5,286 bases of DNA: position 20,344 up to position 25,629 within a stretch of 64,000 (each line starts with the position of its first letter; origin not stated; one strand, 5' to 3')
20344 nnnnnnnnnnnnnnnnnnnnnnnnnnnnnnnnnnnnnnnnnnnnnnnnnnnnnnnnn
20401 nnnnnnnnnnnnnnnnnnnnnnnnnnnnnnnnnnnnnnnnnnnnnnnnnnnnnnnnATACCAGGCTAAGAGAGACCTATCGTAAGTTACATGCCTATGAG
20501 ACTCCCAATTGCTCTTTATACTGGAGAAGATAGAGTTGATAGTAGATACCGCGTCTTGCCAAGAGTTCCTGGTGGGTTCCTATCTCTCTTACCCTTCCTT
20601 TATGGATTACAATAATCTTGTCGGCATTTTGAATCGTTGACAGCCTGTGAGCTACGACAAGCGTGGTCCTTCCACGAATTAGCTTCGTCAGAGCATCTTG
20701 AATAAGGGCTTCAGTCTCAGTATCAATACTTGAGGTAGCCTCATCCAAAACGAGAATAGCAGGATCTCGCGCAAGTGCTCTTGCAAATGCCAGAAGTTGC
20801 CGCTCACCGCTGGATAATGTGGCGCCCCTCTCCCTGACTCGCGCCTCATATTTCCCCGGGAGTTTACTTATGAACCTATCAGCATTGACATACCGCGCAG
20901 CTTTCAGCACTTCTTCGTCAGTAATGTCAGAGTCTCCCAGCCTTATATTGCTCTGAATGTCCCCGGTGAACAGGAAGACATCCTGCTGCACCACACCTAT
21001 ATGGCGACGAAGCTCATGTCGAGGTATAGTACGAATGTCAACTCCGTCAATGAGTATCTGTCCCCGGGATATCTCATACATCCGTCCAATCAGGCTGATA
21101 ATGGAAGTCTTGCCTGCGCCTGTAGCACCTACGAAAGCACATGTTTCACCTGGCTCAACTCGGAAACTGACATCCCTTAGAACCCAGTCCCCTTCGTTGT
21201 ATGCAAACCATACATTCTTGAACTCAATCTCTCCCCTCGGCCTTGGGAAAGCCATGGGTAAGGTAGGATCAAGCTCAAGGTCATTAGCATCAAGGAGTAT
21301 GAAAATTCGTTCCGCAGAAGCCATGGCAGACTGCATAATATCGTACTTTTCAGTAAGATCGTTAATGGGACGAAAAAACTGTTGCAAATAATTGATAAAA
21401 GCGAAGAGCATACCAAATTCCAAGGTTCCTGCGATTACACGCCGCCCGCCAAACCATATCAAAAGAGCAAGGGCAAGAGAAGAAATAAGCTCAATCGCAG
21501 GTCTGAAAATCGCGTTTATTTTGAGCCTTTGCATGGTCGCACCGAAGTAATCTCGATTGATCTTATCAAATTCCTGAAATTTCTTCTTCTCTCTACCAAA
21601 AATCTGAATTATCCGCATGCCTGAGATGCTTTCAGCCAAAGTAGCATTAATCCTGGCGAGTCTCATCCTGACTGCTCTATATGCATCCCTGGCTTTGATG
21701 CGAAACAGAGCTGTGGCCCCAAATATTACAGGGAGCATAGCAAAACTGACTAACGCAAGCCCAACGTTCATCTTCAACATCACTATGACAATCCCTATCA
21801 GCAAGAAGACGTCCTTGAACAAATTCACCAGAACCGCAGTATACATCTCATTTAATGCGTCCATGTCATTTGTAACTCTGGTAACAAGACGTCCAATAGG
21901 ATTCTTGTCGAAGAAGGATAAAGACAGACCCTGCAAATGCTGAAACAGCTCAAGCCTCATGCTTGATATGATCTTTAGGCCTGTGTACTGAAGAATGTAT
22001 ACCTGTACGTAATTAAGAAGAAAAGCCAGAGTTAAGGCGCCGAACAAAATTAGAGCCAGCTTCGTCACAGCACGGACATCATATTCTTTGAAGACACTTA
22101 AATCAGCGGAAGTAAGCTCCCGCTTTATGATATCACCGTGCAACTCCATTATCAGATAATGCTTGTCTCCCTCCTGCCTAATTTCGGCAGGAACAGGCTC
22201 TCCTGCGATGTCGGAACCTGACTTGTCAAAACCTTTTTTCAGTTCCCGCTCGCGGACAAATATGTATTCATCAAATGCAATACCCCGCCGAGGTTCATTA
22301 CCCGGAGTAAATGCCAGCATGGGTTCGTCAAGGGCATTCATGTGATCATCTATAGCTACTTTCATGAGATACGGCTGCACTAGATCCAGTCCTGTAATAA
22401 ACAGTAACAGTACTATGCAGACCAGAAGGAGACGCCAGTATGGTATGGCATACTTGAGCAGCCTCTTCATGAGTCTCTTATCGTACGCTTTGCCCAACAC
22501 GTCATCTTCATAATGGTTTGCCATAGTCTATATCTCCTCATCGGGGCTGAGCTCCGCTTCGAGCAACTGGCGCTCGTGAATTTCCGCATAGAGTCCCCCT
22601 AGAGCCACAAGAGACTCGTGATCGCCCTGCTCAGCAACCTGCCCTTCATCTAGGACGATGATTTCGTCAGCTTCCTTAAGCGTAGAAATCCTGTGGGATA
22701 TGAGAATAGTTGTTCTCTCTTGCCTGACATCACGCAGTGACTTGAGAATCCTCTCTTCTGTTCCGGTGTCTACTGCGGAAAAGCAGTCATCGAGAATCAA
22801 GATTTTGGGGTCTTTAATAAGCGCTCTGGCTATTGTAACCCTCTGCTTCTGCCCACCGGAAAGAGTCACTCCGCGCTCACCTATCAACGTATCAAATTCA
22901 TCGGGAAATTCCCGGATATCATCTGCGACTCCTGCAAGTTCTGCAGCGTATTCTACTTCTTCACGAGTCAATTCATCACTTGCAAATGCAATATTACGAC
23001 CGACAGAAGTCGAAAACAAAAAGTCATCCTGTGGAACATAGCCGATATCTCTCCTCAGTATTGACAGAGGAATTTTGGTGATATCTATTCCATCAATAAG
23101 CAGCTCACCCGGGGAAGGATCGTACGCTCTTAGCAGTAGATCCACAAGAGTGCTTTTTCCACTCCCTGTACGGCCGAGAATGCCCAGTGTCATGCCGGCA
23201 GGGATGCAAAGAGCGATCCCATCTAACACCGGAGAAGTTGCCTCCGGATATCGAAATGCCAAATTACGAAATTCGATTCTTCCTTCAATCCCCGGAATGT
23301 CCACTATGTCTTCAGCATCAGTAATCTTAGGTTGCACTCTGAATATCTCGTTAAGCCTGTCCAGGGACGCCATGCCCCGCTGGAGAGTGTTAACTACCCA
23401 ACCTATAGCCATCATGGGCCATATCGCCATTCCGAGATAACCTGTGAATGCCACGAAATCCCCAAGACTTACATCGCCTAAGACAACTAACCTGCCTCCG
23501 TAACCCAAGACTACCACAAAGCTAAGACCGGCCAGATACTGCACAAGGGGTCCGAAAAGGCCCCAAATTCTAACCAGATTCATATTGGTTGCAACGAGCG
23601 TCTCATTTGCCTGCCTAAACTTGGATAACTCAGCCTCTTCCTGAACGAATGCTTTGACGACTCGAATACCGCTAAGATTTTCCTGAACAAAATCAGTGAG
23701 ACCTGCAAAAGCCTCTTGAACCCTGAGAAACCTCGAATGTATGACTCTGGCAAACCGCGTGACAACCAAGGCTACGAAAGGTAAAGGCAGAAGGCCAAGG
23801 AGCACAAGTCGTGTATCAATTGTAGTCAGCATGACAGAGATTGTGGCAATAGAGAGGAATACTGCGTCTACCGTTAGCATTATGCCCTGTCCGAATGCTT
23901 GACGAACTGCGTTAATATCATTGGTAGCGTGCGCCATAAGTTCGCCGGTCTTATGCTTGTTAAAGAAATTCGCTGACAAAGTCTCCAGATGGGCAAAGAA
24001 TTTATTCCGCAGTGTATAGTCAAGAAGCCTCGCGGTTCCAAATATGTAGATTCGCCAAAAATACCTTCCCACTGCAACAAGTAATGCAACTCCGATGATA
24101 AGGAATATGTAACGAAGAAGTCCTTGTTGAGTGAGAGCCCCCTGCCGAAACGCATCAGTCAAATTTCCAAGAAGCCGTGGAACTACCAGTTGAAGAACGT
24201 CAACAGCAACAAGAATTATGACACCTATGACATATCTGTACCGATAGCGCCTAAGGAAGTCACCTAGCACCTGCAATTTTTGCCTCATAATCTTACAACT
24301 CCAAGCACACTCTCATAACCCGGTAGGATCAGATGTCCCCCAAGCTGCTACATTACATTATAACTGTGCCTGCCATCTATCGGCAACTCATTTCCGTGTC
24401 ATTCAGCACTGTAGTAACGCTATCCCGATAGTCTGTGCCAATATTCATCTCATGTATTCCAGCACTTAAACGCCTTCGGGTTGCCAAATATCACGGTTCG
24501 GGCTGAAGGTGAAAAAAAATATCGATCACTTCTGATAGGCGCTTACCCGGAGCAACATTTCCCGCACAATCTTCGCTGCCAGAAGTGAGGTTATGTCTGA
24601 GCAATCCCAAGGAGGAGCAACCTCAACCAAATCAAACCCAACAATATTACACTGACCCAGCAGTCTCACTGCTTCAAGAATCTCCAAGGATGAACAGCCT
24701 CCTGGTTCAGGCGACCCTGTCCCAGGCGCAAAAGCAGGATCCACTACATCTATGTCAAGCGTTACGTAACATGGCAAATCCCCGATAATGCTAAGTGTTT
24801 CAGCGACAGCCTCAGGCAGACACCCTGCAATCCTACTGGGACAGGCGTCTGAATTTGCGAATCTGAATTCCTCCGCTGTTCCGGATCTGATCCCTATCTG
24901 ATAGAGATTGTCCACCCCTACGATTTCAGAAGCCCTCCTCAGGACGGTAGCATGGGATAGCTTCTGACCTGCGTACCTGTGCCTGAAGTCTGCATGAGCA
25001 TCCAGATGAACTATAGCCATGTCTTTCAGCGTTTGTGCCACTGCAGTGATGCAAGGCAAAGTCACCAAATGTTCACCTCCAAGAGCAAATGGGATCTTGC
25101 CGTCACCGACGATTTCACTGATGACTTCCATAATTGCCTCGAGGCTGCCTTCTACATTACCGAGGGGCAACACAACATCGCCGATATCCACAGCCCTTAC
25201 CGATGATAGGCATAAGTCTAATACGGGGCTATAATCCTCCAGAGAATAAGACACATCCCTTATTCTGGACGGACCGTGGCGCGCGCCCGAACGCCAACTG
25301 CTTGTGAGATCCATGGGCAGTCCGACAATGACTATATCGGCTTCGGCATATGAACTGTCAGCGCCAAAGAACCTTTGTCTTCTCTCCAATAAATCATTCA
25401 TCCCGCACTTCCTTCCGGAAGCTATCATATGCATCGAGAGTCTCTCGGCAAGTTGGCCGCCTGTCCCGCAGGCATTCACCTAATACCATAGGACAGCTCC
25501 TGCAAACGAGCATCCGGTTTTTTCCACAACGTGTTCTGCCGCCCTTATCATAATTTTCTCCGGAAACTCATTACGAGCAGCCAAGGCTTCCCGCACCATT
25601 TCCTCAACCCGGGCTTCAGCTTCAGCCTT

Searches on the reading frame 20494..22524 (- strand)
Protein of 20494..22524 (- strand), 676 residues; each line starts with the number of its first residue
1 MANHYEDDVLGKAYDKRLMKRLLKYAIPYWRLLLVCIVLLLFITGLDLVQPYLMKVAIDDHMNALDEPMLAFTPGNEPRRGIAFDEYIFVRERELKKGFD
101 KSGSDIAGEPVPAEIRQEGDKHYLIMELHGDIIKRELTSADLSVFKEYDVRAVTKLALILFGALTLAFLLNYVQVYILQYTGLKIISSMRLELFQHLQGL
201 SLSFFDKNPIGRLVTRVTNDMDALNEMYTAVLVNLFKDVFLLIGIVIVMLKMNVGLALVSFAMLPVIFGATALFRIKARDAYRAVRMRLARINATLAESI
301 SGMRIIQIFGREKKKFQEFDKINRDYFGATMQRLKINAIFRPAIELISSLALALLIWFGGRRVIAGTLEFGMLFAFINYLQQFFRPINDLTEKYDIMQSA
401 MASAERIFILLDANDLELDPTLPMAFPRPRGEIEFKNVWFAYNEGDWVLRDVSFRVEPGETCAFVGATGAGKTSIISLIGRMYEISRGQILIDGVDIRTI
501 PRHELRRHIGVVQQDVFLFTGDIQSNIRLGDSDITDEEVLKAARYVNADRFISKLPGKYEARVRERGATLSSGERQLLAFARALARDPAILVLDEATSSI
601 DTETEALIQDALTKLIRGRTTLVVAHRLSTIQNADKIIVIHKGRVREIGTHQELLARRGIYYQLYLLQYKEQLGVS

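Call 21: search_protein_families(library=pfam, proteins=[window:20494-22524:-], max_evalue=0.001)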
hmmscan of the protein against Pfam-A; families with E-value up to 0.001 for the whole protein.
window:20494-22524:- (676 aa): 4 families
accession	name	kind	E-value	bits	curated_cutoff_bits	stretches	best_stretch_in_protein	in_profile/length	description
PF00664.28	ABC_membrane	-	1.4e-53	182.8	28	1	151-386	38-273/274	ABC transporter transmembrane region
PF00005.33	ABC_tran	-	5.6e-29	101.9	25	1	449-598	1-137/137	ABC transporter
PF02463.25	SMC_N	-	2.4e-05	24.3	40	1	569-642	136-213/220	RecF/RecN/SMC N terminal domain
PF13304.12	AAA_21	-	0.00015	22.3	27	0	570-623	238-294/304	AAA domain, putative AbiEii toxin, Type IV TA system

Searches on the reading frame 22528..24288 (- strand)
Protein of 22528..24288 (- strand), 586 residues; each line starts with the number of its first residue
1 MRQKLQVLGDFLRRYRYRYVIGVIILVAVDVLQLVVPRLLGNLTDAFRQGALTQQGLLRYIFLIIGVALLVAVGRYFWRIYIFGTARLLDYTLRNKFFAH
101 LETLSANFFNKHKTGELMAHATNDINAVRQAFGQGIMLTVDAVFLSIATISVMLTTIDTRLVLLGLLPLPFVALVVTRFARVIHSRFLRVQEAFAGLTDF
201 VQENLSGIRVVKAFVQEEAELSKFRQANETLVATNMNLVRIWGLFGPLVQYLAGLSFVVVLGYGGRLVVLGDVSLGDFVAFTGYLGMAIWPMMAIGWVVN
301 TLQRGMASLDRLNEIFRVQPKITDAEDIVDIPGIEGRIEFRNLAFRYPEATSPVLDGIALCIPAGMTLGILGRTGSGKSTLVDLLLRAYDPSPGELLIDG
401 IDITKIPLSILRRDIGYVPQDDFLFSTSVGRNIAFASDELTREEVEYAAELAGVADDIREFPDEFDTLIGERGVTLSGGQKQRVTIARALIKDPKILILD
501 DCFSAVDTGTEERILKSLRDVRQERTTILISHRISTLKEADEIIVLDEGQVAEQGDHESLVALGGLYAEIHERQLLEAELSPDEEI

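Call 21: search_protein_families(library=pfam, proteins=[window:22528-24288:-], max_evalue=0.001)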
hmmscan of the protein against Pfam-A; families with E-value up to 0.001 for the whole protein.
window:22528-24288:- (586 aa): 4 families
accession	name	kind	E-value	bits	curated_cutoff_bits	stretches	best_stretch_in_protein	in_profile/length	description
PF00664.28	ABC_membrane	-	3.3e-41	142.2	28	1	20-292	2-274/274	ABC transporter transmembrane region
PF00005.33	ABC_tran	-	5e-31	108.6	25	1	355-503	1-136/137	ABC transporter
PF02463.25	SMC_N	-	2.9e-05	24.1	40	0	475-546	136-211/220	RecF/RecN/SMC N terminal domain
PF01935.23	DUF87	-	0.00082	20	23.2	0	368-387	26-45/220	Helicase HerA, central domain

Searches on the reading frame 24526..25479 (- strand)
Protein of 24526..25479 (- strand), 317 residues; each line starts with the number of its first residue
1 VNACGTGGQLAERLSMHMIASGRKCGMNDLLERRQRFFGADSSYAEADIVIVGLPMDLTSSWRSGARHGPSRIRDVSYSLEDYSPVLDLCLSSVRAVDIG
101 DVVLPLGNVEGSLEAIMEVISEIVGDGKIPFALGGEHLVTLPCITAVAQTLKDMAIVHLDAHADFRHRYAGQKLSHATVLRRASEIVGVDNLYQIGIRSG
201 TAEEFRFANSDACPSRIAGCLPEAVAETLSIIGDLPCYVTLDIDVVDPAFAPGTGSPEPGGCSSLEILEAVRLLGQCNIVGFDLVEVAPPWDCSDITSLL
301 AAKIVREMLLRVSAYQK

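Call 67: search_protein_families(library=pfam, proteins=[window:24526-25479:-], max_evalue=0.00001)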
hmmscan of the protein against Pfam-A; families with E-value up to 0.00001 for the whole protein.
window:24526-25479:- (317 aa): 1 family
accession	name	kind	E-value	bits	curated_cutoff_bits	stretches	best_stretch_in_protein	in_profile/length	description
PF00491.26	Arginase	-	2.9e-78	263.6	22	1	47-309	1-279/280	Arginase family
